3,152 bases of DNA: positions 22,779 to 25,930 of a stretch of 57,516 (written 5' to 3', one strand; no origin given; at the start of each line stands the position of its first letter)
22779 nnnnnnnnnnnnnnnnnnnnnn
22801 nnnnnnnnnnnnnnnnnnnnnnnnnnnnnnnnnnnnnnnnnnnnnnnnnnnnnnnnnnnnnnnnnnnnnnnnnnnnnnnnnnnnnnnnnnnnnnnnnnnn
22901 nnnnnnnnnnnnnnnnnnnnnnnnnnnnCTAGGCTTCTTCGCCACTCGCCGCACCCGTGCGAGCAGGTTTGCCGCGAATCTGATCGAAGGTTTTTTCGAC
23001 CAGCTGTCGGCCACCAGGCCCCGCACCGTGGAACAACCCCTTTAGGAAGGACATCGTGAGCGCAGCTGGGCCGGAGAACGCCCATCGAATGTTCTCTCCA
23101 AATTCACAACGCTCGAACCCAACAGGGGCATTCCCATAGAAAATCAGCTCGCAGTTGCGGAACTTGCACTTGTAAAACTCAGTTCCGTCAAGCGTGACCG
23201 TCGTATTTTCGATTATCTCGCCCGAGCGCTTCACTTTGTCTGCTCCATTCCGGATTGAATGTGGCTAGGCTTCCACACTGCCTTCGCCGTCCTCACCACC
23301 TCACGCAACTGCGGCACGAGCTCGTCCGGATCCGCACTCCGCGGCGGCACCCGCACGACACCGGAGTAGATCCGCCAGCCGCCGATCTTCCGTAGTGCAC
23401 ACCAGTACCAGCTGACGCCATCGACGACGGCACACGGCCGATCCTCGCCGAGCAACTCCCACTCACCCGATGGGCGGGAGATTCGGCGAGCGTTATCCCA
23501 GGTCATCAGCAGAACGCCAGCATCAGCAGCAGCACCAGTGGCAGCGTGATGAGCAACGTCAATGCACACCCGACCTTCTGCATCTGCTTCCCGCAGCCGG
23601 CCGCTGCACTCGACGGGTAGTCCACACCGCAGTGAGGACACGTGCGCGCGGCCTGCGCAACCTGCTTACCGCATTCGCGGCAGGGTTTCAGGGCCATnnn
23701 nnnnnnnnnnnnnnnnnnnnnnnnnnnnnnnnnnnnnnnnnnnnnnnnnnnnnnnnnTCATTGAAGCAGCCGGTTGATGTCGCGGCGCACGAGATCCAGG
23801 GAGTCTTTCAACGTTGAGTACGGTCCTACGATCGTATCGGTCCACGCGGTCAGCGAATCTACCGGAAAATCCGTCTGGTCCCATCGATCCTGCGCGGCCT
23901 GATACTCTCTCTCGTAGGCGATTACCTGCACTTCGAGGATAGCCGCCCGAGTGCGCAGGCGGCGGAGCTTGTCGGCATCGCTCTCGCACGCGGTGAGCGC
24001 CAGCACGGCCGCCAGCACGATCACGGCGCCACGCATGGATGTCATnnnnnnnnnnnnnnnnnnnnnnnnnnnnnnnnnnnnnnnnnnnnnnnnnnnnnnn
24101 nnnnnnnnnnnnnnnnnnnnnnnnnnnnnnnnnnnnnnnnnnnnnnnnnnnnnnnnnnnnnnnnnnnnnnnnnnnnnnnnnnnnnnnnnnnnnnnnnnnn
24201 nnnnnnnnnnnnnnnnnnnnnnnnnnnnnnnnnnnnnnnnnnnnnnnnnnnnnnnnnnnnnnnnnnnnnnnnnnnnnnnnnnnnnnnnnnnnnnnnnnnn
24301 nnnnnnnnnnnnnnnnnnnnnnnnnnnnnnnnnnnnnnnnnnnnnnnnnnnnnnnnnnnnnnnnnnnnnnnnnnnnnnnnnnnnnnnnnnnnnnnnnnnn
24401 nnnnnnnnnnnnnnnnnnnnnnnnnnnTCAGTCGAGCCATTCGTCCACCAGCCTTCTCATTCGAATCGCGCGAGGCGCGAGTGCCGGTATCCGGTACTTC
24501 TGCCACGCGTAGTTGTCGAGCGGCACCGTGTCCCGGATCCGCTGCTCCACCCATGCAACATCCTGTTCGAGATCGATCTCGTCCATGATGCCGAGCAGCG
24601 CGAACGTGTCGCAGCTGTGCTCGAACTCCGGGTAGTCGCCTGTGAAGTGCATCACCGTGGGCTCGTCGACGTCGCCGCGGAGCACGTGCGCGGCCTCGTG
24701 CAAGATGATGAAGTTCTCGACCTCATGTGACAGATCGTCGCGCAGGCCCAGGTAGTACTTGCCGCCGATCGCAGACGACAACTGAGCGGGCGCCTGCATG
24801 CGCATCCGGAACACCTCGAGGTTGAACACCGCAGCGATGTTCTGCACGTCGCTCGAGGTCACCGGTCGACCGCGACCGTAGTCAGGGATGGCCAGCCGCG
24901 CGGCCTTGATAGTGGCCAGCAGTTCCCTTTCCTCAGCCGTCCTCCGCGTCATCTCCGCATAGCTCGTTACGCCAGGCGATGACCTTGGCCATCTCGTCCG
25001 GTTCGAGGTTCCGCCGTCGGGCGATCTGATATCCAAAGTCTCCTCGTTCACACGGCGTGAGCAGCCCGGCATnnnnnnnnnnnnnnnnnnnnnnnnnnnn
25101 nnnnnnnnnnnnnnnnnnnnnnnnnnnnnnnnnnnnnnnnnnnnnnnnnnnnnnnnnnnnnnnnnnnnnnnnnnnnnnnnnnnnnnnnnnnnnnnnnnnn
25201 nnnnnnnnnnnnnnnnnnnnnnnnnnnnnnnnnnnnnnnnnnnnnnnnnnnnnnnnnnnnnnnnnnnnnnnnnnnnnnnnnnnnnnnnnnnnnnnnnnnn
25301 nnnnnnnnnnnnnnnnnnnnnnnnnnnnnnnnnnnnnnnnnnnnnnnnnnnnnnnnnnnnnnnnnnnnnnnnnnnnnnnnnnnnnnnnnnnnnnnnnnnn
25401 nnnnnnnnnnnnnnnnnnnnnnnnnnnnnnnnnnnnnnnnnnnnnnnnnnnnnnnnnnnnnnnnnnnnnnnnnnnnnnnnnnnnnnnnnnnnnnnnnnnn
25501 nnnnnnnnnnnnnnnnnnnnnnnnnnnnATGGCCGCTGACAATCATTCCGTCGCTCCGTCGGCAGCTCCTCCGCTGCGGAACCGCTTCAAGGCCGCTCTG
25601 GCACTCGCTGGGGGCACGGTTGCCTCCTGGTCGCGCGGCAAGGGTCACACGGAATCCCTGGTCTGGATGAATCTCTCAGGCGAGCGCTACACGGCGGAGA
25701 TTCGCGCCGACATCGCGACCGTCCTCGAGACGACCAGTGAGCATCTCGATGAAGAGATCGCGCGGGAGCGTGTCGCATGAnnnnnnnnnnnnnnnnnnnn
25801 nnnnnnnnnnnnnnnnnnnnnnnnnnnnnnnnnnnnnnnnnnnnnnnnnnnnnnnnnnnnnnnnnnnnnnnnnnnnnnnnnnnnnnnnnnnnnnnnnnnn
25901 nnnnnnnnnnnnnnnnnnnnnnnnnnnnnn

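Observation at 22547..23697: Lower-GC, translationally coupled four-gene membrane/Zn-ribbon moron cassette at the distal end of the immunity operon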

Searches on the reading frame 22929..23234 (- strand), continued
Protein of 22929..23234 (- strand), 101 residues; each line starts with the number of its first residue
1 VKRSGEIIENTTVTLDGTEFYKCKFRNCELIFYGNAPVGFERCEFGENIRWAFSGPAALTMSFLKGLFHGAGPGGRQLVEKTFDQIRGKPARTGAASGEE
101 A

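Call 71: search_solved_structures(query=A1, max_evalue=1, show_alignments=2)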
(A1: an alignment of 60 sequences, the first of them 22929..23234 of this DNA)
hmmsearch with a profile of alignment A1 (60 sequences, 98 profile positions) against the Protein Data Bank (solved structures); distinct sequences matched with E-value up to 1: 8.
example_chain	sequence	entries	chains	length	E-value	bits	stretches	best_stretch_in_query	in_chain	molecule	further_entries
2xt4_A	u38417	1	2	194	0.0033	20.4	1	15-52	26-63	MCBG-LIKE PROTEIN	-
2xt2_A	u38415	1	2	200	0.0061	19.5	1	15-52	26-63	MCBG-LIKE PROTEIN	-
6zt4_A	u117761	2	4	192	0.024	17.6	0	17-49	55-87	Pentapeptide repeat protein MfpA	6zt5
2bm4_A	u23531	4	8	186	0.11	15.5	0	17-49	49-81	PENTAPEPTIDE REPEAT FAMILY PROTEIN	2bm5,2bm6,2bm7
9ene_A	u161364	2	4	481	0.13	15.3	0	37-70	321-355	tRNA pseudouridine(38/39) synthase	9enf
8okd_A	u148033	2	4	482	0.13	15.2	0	37-70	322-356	tRNA pseudouridine(38/39) synthase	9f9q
9enb_A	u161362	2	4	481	0.13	15.2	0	37-70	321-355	tRNA pseudouridine(38/39) synthase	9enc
3pss_A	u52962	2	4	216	0.16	15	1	12-47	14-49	Qnr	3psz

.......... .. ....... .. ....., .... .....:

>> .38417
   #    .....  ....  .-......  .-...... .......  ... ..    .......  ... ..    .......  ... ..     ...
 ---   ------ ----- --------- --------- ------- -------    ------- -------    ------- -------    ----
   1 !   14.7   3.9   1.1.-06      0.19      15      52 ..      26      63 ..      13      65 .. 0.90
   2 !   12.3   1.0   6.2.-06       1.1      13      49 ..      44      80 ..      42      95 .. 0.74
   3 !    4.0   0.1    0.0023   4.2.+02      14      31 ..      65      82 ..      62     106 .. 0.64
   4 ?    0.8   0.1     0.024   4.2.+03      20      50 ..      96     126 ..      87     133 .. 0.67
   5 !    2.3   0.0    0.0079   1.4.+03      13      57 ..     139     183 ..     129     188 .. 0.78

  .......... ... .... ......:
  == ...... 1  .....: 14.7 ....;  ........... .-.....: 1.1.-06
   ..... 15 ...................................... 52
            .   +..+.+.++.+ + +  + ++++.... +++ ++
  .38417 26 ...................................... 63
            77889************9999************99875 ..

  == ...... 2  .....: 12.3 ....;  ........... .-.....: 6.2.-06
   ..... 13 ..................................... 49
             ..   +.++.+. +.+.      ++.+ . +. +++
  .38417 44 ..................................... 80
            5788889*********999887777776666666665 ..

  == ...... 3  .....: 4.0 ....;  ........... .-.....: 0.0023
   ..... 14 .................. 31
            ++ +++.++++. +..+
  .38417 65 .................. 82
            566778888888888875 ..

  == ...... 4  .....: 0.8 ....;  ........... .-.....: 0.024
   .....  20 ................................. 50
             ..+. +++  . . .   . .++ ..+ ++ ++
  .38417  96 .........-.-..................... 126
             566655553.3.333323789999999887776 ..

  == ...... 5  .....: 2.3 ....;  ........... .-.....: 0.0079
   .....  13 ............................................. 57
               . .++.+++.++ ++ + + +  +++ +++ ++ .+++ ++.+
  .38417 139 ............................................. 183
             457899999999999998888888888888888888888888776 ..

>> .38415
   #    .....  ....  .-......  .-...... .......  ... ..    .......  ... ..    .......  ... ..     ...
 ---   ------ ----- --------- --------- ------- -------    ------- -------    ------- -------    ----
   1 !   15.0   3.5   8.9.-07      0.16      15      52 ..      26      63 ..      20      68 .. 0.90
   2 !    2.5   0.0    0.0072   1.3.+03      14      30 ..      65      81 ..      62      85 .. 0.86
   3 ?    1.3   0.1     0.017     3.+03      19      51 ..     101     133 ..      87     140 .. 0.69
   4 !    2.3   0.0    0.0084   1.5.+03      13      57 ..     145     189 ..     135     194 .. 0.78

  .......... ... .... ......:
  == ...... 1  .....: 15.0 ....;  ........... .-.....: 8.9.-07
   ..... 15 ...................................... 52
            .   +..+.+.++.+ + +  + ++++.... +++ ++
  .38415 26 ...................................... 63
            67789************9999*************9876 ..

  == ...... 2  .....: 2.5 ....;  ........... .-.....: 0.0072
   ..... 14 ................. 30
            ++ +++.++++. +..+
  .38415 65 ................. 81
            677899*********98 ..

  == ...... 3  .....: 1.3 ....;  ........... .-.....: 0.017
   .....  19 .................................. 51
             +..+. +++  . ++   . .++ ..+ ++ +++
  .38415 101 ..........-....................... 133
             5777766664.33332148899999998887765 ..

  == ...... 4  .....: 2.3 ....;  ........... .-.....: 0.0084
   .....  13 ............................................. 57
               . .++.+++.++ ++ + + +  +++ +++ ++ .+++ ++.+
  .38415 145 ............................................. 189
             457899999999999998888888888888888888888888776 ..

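Call 77: search_solved_structures(query=window:22929-23234:-, max_evalue=10, show_alignments=0)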
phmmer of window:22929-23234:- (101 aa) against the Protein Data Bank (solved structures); distinct sequences matched with E-value up to 10: 6.
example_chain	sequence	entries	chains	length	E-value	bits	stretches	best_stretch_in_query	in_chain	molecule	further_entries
9kd0_A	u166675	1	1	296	0.72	13.4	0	65-89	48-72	4-deoxy-L-threo-5-hexosulose-uronate ketol-isomerase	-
4urr_A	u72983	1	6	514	0.88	13.1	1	35-78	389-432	BIFUNCTIONAL TAIL PROTEIN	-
2vbe_A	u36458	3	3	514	0.91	13.1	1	35-78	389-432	TAILSPIKE-PROTEIN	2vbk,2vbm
7sg7_A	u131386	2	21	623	1.3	12.6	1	35-78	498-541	Gene 14 protein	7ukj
2xt4_A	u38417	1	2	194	1.7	12.2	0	18-33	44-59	MCBG-LIKE PROTEIN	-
2xt2_A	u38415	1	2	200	3.4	11.2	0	18-33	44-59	MCBG-LIKE PROTEIN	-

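Call 88: find_encoding_contigs(protein=P0156, flank=2500, max_places=2)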
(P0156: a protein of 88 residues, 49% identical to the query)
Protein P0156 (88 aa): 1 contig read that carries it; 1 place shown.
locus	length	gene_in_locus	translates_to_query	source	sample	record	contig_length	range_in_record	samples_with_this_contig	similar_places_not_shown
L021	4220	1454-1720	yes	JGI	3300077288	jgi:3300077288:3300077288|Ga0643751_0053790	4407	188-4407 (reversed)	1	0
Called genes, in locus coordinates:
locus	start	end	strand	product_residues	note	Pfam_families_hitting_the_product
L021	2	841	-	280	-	?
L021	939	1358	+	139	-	PF02656:DUF202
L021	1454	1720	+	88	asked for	-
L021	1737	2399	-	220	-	PF02682:CT_C_D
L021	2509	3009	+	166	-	PF04542:Sigma70_r2, PF08281:Sigma70_r4_2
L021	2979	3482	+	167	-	-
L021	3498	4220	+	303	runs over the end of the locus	?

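Call 89: find_encoding_contigs(protein=P0153, flank=2500, max_places=2)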
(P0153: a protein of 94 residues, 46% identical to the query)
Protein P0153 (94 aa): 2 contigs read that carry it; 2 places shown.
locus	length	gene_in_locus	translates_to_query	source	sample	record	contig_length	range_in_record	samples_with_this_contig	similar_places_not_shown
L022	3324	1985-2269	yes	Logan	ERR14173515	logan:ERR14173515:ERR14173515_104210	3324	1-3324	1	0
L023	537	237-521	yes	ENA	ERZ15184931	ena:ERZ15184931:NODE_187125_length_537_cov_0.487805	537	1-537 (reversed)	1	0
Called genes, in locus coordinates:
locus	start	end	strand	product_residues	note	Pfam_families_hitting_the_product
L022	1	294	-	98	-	?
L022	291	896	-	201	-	PF00182:Glyco_hydro_19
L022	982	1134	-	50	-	-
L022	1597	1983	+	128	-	-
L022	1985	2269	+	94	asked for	-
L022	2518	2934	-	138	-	-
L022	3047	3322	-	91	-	?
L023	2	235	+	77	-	?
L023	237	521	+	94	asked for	-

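Call 90: find_encoding_contigs(protein=P0152, flank=2500, max_places=2)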
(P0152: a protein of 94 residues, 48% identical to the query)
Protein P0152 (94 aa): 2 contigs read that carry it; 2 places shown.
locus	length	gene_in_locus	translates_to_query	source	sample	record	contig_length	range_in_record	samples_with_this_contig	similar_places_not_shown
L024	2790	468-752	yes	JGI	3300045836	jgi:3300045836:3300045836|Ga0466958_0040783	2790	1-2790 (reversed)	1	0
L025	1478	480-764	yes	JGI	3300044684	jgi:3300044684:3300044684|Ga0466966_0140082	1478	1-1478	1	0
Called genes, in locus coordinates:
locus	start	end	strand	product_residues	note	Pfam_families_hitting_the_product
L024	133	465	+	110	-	-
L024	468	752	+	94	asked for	-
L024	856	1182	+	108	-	-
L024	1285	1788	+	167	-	-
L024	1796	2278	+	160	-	PF09346:SMI1_KNR4, PF14568:SUKH_6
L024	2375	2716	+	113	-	-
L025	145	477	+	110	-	-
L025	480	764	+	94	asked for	-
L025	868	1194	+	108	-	-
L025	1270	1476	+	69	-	?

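Call 91: find_encoding_contigs(protein=P0159, flank=2500, max_places=2)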
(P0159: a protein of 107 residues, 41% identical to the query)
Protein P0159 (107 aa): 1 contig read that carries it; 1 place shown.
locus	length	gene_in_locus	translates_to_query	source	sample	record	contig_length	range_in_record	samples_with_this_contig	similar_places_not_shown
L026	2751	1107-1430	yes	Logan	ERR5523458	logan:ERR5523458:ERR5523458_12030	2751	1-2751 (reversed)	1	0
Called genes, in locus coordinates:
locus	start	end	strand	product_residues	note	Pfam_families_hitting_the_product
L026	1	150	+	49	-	?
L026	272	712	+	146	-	-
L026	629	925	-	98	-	-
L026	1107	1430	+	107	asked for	-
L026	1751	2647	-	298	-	-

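Call 111: search_protein_families(library=padloc, max_evalue=0.01, proteins=[P0153])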
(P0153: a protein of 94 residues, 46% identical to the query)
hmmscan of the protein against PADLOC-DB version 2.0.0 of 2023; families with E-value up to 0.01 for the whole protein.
P0153 (94 aa): 0 families

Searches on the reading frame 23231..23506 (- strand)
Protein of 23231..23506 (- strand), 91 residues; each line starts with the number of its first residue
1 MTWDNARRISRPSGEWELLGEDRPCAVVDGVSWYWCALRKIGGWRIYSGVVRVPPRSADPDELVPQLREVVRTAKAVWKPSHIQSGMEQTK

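Call 4: search_protein_families(library=pfam, max_evalue=0.1, proteins=[window:23231-23506:-])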
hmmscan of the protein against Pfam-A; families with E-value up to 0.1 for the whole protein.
window:23231-23506:- (91 aa): 0 families

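Call 8: search_protein_families(library=phrogs, max_evalue=0.1, proteins=[window:23231-23506:-])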
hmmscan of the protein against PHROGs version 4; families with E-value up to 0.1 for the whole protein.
window:23231-23506:- (91 aa): 0 families

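Call 9: search_protein_families(library=padloc, max_evalue=0.1, proteins=[window:23231-23506:-])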
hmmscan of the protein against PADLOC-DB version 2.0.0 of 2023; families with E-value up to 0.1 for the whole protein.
window:23231-23506:- (91 aa): 0 families

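Call 18: find_related_loci(query=window:23231-23506:-, collection=viral_contigs, flank=4000)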
Query window:23231-23506:- (91 aa) in viral_contigs; peptide patterns used: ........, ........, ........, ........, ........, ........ (x = any residue, [..] = any of these).
34 stretches matched a pattern, but none encodes a relative of the query by tblastn (E <= 1e-3).

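Call 69: search_protein_families(library=ncbifam, max_evalue=0.1, proteins=[window:23231-23506:-])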
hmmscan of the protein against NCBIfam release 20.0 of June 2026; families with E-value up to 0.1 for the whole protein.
window:23231-23506:- (91 aa): 0 families

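Call 86: find_related_loci(query=window:23231-23506:-, collection=metagenome_contigs, flank=5000)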
Query window:23231-23506:- (91 aa) in metagenome_contigs; peptide patterns used: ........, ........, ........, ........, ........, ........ (x = any residue, [..] = any of these).
447 stretches matched a pattern, but none encodes a relative of the query by tblastn (E <= 1e-3).

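Call 122: predict_structure(protein=window:23231-23506:-)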
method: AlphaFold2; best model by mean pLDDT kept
length: 91 residues; sequences in the alignment: 1
mean_pLDDT: 60.6   pTM: 0.45
mean pLDDT of the five models: 60.6, 44.4, 42.2, 41.3, 39.1
residues with pLDDT >= 90: 0; 70-90: 30; 50-70: 38; < 50: 23
segments of 3 or more residues with pLDDT < 50: 1-11, 80-91
pLDDT, mean of each block of 10 residues (from residue 1): 42 67 64 73 73 63 71 59 36 44
secondary structure, 60 per line:
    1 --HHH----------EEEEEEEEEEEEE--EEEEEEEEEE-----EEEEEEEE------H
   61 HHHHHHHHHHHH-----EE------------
elements in order: E16-28 E31-40 E46-53 H60-72

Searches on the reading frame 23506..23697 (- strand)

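Call 4: search_protein_families(library=pfam, max_evalue=0.1, proteins=[window:23506-23697:-])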
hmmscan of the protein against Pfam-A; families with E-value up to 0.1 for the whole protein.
window:23506-23697:- (63 aa): 7 families
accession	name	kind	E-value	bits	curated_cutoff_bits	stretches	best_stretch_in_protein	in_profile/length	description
PF10571.15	UPF0547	-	3.6e-06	27.4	29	1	4-24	1-21/26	Uncharacterised protein family UPF0547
PF13240.11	Zn_Ribbon_1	-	3.3e-05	23.9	25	1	6-24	2-20/23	zinc-ribbon domain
PF13248.11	Zn_ribbon_3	-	4.5e-05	23.2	27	1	4-26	3-25/26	zinc-ribbon domain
PF12773.13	DZR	-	0.00042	20.9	27.3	1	6-40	1-35/45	Double zinc ribbon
PF17032.10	Zn_ribbon_15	-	0.015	16.6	28.9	1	4-24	53-73/73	zinc-ribbon family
PF24463.1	DUF7577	-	0.045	13.8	28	0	17-25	2-10/27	Domain of unknown function (DUF7577)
PF18439.7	zf_UBZ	-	0.099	12.8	25.6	0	5-18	4-17/32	Ubiquitin-Binding Zinc Finger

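Call 8: search_protein_families(library=phrogs, max_evalue=0.1, proteins=[window:23506-23697:-])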
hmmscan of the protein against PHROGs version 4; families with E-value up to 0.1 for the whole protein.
window:23506-23697:- (63 aa): 13 families
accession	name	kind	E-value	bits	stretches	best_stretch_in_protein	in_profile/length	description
phrog_6586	-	unknown function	5.2e-09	37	1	1-62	1-74/129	-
phrog_38187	-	unknown function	3.6e-07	31.4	1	1-31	1-31/144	-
phrog_14275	-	unknown function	0.00019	22.1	1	1-26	1-26/178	-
phrog_10292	-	unknown function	0.00047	21.1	1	1-32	1-27/136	-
phrog_8436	-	unknown function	0.0018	19.4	1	3-30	63-90/110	-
phrog_4852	-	unknown function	0.0028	18.3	1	3-39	13-51/194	-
phrog_9700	-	unknown function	0.007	16.3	1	1-44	4-46/483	-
phrog_2546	-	unknown function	0.0099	17.1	1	6-27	3-24/180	-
phrog_8032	-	unknown function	0.02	16.1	1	4-33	74-103/173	-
phrog_23817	-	unknown function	0.037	15.1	1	3-57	5-47/110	-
phrog_16989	-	moron, auxiliary metabolic gene and host takeover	0.041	14.9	1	5-26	8-29/122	membrane protein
phrog_31650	-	unknown function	0.075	13.2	1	1-26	1-26/360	-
phrog_34590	-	unknown function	0.085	13.9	1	3-26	3-26/90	-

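Call 9: search_protein_families(library=padloc, max_evalue=0.1, proteins=[window:23506-23697:-])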
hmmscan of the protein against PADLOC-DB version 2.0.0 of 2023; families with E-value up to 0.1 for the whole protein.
window:23506-23697:- (63 aa): 1 family
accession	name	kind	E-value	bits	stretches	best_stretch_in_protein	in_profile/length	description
PDLC01691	Cas12f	-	0.079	10.9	1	4-31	289-319/332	CAS-V-F; effector__SPE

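Call 69: search_protein_families(library=ncbifam, max_evalue=0.1, proteins=[window:23506-23697:-])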
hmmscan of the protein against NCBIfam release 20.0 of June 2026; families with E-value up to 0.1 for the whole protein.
window:23506-23697:- (63 aa): 3 families
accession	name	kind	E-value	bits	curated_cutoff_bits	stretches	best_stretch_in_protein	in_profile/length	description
TIGR03913.1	rad_SAM_trio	equivalog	0.002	16.6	591.75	1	3-35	428-460/477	GDL motif peptide-associated radical SAM/SPASM maturase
NF033497.1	rubre_like_arch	subfamily_domain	0.004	16.8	32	1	6-25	3-24/34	rubrerythrin-like domain-containing protein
NF053815.1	teico_TcaA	equivalog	0.025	13.4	550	1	4-32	2-30/463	membrane-associated protein TcaA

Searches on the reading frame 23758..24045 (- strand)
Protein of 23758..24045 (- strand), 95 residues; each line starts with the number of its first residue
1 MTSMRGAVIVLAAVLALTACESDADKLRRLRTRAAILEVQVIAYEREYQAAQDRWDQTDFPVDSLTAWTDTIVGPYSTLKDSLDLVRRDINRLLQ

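Call 8: search_protein_families(library=phrogs, max_evalue=0.1, proteins=[window:23758-24036:-])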
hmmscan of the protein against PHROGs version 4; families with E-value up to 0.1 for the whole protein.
window:23758-24036:- (92 aa): 5 families
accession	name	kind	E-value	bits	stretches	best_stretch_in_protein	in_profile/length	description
phrog_23521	-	unknown function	0.006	17.5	1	50-90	67-104/140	-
phrog_11951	-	lysis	0.028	16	1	2-41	2-41/97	Rz-like spanin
phrog_542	-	unknown function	0.031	15.9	1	4-22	8-26/97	-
phrog_12816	-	unknown function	0.088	14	1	4-33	8-37/140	-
phrog_478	-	integration and excision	0.088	13.8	0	4-35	8-40/129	site-specific recombination directionality factor RDF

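Call 9: search_protein_families(library=padloc, max_evalue=0.1, proteins=[window:23758-24036:-])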
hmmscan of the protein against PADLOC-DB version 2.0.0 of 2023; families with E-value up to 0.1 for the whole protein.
window:23758-24036:- (92 aa): 0 families

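Call 69: search_protein_families(library=ncbifam, max_evalue=0.1, proteins=[window:23758-24045:-])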
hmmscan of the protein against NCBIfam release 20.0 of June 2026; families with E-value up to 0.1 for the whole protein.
window:23758-24045:- (95 aa): 1 family
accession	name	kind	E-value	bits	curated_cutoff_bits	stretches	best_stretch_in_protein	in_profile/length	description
NF051862.1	BT4005_BT4719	subfamily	0.075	12.8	60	1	8-57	9-57/211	NigD1/NigD2 family lipoprotein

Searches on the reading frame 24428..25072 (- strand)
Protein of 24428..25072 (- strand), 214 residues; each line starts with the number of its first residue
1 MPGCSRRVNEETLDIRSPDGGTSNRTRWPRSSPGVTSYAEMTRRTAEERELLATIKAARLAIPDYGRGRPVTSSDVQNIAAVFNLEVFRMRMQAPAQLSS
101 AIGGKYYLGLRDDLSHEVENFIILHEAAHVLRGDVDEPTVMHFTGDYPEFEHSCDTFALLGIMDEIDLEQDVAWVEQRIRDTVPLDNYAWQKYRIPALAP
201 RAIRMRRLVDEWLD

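Call 4: search_protein_families(library=pfam, max_evalue=0.1, proteins=[window:24428-25072:-])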
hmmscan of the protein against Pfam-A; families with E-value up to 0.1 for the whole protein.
window:24428-25072:- (214 aa): 1 family
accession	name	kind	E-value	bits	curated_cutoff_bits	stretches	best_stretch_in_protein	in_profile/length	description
PF06114.19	Peptidase_M78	-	0.00016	21.9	22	1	83-167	4-91/123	IrrE N-terminal-like domain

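Call 8: search_protein_families(library=phrogs, max_evalue=0.1, proteins=[window:24428-25072:-])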
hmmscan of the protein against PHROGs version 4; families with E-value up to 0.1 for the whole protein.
window:24428-25072:- (214 aa): 1 family
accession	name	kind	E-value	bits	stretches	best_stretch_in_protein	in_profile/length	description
phrog_87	-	other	0.057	14.2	1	83-169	50-134/227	metallo-protease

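Call 9: search_protein_families(library=padloc, max_evalue=0.1, proteins=[window:24428-25072:-])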
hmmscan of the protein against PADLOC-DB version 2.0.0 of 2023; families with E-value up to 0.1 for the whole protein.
window:24428-25072:- (214 aa): 0 families

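Call 58: find_related_loci(query=window:24428-24952:-, collection=viral_contigs, flank=6000)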
Query window:24428-24952:- (174 aa) in viral_contigs; peptide patterns used: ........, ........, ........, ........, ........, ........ (x = any residue, [..] = any of these).
3 stretches matched a pattern, but none encodes a relative of the query by tblastn (E <= 1e-3).

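Call 69: search_protein_families(library=ncbifam, max_evalue=0.1, proteins=[window:24428-24952:-])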
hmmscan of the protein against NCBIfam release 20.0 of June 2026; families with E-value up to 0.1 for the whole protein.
window:24428-24952:- (174 aa): 1 family
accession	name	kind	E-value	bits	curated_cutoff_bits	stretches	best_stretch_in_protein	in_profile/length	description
NF007238.0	PRK09672.1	equivalog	0.035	13.3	274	1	74-125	160-207/309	phage exclusion protein Lit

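Call 87: find_related_loci(query=window:24428-24952:-, collection=metagenome_contigs, flank=6000)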
Query window:24428-24952:- (174 aa) in metagenome_contigs; peptide patterns used: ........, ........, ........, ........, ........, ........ (x = any residue, [..] = any of these).
110 stretches matched a pattern, but none encodes a relative of the query by tblastn (E <= 1e-3).

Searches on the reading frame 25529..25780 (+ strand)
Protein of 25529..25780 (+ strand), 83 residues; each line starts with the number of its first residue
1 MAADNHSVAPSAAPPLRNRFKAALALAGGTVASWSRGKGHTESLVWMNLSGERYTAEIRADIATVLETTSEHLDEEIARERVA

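Call 4: search_protein_families(library=pfam, max_evalue=0.1, proteins=[window:25529-25780:+])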
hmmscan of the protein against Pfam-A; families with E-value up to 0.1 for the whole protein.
window:25529-25780:+ (83 aa): 1 family
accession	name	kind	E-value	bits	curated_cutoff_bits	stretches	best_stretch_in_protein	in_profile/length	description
PF10911.13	T7-like_Y65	-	0.078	13.1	25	1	5-62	15-71/77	Bacteriophage T7-like gene 6.5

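Call 8: search_protein_families(library=phrogs, max_evalue=0.1, proteins=[window:25529-25780:+])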
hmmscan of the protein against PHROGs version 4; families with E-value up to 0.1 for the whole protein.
window:25529-25780:+ (83 aa): 2 families
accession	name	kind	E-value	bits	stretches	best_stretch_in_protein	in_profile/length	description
phrog_925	-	DNA, RNA and nucleotide metabolism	0.021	15.6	1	17-53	6-42/67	HTH DNA binding protein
phrog_19352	-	unknown function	0.08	14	0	48-76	13-41/56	-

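Call 9: search_protein_families(library=padloc, max_evalue=0.1, proteins=[window:25529-25780:+])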
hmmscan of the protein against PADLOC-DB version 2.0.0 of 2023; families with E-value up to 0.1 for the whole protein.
window:25529-25780:+ (83 aa): 0 families

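Call 69: search_protein_families(library=ncbifam, max_evalue=0.1, proteins=[window:25529-25780:+])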
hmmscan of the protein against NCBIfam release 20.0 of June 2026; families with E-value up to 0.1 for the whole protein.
window:25529-25780:+ (83 aa): 1 family
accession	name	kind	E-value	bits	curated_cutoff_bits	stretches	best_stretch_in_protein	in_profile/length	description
TIGR04111.1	BcepMu_gp16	hypoth_equivalog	0.00045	20.1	34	1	17-53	2-38/55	phage-associated protein, BcepMu gp16 family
